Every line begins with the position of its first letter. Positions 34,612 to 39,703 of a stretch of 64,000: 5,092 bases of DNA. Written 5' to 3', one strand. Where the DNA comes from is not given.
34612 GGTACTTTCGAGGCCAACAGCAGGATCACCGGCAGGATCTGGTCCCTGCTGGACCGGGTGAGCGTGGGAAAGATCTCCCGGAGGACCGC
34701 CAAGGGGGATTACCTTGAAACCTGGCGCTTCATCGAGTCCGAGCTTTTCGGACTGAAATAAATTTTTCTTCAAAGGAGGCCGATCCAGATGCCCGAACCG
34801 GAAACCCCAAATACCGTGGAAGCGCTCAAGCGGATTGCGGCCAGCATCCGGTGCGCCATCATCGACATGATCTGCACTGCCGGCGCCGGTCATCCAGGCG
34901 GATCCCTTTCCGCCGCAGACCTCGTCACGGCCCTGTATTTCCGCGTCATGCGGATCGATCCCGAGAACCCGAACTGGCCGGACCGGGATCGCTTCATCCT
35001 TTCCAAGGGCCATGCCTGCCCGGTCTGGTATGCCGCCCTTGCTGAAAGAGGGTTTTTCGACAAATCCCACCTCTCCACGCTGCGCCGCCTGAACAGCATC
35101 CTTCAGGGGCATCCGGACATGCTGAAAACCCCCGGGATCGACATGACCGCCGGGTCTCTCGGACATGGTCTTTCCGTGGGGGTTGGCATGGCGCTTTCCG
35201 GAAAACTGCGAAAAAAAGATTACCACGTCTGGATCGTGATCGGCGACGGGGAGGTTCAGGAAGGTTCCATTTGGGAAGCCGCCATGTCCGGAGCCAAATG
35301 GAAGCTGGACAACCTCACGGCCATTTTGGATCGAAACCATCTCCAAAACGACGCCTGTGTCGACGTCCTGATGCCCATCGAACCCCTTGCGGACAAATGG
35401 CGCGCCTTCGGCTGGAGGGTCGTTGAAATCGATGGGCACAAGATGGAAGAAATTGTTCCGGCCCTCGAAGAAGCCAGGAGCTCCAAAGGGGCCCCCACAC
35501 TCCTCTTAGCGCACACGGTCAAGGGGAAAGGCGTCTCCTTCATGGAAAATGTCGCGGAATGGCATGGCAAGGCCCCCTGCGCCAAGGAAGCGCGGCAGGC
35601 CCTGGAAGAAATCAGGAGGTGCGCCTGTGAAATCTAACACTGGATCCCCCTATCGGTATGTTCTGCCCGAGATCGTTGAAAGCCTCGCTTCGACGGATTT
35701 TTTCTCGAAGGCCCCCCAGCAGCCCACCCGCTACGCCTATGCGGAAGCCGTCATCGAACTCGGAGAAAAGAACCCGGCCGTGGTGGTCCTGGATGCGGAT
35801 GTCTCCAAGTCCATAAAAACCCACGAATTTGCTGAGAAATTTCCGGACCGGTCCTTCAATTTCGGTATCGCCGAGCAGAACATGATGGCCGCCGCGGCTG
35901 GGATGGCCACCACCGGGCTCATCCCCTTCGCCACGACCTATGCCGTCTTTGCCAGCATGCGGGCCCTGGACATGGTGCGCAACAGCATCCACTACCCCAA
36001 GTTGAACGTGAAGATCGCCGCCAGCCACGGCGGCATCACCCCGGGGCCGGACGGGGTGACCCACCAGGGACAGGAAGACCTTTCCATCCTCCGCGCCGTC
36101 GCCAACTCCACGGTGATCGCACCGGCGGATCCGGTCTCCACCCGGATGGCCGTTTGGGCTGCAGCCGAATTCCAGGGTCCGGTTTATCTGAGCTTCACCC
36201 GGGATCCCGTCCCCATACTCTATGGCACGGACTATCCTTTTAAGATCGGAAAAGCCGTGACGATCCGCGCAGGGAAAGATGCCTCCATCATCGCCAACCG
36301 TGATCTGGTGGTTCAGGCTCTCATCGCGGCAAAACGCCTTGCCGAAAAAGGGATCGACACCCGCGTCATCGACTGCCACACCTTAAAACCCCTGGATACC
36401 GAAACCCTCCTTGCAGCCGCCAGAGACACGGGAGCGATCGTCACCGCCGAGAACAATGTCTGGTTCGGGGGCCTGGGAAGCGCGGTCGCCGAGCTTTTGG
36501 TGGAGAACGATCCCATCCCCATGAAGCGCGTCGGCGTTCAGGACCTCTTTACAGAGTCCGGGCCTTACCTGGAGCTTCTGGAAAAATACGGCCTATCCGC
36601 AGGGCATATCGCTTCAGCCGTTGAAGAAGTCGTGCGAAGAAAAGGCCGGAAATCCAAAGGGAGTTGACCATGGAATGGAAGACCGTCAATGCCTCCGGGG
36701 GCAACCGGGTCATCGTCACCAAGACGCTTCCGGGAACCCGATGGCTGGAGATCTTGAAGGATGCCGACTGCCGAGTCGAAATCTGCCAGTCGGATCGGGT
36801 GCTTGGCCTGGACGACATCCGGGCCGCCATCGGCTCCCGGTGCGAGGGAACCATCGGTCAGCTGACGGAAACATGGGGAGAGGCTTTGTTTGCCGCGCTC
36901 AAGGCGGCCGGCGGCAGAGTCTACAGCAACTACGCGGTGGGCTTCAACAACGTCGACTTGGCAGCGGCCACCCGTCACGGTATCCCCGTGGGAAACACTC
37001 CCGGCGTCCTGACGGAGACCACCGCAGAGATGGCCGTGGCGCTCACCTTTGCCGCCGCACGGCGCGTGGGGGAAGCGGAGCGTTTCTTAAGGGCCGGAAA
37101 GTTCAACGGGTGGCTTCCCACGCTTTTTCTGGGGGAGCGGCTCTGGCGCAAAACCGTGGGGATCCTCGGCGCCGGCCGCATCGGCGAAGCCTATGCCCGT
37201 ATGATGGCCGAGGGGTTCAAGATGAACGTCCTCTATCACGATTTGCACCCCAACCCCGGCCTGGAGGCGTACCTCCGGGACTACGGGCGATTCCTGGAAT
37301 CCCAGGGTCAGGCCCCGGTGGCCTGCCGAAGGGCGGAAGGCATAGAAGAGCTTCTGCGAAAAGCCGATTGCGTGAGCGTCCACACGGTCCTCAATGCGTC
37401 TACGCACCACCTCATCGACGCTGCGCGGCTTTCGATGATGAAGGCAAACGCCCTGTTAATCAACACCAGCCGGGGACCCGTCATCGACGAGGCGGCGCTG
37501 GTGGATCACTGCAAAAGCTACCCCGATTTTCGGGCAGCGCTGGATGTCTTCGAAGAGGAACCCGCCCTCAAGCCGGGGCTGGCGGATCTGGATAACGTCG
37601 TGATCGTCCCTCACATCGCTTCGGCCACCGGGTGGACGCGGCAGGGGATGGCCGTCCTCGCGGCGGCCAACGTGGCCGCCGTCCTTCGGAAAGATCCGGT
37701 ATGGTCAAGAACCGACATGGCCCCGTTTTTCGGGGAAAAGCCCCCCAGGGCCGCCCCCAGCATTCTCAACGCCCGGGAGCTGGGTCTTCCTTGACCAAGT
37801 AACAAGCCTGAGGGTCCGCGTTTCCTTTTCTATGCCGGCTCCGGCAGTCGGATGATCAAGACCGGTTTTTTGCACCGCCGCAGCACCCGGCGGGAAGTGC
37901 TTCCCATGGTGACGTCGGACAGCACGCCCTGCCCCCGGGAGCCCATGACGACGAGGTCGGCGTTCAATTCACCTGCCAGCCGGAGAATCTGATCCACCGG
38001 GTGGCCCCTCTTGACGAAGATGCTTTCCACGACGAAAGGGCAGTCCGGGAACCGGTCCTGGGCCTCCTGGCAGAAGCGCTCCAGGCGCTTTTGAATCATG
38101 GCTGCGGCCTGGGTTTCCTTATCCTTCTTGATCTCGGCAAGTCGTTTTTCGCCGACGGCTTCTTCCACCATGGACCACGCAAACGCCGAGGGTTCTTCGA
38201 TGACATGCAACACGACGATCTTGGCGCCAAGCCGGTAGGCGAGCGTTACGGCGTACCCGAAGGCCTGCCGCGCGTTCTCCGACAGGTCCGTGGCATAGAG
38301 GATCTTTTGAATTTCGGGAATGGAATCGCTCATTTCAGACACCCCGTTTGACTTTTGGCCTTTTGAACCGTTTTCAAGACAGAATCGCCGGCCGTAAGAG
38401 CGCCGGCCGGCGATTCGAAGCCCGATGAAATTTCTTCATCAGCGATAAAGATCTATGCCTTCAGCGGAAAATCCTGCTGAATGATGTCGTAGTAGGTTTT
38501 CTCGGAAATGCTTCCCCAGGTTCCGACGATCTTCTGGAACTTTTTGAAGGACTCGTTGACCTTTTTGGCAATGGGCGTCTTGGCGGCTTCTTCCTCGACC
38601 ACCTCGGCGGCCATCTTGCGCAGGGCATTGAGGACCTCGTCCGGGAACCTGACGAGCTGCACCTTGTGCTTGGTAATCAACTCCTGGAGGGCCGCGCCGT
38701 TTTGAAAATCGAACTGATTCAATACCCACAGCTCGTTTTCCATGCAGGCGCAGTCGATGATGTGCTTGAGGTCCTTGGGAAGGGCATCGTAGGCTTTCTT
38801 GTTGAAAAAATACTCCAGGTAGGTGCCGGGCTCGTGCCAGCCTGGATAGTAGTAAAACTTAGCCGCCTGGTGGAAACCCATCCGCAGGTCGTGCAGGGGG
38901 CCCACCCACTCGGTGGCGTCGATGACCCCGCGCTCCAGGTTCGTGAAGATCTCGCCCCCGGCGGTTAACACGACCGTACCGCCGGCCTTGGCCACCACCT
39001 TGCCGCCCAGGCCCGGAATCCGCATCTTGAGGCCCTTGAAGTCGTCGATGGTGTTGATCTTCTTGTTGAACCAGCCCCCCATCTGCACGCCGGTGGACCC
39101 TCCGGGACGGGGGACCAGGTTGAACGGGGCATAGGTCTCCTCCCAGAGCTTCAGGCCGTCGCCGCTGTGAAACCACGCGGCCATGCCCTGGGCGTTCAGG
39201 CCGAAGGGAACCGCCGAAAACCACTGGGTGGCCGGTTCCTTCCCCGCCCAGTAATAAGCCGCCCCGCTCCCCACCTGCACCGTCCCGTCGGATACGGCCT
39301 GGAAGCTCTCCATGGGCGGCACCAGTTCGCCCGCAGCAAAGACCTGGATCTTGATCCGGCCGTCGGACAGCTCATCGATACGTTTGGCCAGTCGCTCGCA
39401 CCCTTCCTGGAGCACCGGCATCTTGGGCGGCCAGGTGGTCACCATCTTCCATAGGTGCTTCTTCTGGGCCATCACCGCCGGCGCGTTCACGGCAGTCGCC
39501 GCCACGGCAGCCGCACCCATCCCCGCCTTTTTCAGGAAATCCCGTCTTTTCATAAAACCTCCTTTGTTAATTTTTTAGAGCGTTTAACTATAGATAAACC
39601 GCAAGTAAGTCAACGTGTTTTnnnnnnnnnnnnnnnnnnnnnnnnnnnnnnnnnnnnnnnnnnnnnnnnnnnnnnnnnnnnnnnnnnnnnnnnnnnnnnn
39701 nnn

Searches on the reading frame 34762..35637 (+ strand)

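Call 27: search_protein_families(library=pfam, proteins=[window:34762-35637:+], max_evalue=0.001)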
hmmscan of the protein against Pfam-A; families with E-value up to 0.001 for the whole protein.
window:34762-35637:+ (291 aa): 3 families
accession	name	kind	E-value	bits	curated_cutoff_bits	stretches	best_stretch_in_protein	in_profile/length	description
PF00456.26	Transketolase_N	-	1.1e-56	192.7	22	1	23-279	3-270/334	Transketolase, thiamine diphosphate binding domain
PF13292.11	DXP_synthase_N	-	2.4e-14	53.7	21.2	1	19-195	15-174/274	1-deoxy-D-xylulose-5-phosphate synthase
PF02775.26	TPP_enzyme_C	-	0.00013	22.2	21.9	0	129-171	26-63/151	Thiamine pyrophosphate enzyme, C-terminal TPP binding domain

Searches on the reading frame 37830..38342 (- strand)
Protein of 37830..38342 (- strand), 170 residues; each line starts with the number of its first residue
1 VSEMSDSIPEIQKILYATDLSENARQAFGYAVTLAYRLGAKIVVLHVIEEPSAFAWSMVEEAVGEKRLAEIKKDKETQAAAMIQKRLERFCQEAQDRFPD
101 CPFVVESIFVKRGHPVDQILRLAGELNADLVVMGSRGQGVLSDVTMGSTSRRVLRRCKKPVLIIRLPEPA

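Call 49: search_protein_families(library=pfam, proteins=[window:37830-38342:-], max_evalue=0.0001)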
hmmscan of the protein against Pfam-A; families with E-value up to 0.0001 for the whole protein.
window:37830-38342:- (170 aa): 1 family
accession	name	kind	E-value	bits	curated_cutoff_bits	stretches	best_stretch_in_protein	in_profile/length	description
PF00582.32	Usp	-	7e-33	114.6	24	1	11-165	2-141/141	Universal stress protein family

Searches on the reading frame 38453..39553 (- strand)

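Call 49: search_protein_families(library=pfam, proteins=[window:38453-39553:-], max_evalue=0.0001)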
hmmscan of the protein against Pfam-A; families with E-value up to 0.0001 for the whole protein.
window:38453-39553:- (366 aa): 1 family
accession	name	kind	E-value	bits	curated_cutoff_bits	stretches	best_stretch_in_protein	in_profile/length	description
PF03480.18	DctP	-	1.1e-53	182.9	23.4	1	38-324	2-284/286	Bacterial extracellular solute-binding protein, family 7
